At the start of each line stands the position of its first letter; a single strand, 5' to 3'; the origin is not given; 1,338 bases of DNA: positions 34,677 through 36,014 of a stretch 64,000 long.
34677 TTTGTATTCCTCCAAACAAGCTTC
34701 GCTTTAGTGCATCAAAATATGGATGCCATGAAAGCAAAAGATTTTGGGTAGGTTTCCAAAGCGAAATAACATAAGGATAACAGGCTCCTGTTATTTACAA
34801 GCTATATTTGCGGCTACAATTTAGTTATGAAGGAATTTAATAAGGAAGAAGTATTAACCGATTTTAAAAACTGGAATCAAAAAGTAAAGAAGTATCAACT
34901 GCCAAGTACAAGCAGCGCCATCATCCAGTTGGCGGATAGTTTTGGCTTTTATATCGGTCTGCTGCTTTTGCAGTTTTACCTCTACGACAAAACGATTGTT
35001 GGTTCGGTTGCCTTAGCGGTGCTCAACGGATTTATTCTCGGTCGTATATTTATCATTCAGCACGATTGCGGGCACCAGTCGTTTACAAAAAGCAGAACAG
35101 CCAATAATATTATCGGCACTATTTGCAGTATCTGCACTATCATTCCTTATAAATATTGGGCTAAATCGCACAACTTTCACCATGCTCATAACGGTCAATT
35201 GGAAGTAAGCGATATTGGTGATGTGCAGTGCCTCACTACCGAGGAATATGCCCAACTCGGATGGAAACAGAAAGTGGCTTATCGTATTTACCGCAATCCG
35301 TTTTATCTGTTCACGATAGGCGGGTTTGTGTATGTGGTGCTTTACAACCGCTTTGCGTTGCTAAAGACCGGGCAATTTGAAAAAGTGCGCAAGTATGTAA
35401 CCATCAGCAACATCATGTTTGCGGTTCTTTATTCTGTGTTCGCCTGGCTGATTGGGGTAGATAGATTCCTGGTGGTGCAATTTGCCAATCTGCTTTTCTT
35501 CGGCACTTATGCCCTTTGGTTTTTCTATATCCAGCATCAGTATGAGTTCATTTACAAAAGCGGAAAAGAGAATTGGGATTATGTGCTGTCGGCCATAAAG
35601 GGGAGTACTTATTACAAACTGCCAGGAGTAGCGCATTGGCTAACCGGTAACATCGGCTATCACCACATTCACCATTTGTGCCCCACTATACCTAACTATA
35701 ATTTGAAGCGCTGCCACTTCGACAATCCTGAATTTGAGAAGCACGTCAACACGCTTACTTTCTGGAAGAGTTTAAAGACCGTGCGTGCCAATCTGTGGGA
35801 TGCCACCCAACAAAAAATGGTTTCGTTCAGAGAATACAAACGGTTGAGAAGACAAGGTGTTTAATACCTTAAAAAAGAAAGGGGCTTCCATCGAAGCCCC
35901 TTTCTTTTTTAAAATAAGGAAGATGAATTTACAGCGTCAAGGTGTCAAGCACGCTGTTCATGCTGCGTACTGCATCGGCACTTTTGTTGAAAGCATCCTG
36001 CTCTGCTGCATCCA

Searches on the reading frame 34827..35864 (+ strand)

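Call 49: search_protein_families(library=pfam, proteins=[window:34827-35864:+], max_evalue=0.001)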
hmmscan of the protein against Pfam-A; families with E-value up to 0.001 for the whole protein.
window:34827-35864:+ (345 aa): 1 family
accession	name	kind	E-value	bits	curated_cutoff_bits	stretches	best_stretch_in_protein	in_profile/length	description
PF00487.30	FA_desaturase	-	7.5e-33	114.8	29.7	1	61-305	6-244/253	Fatty acid desaturase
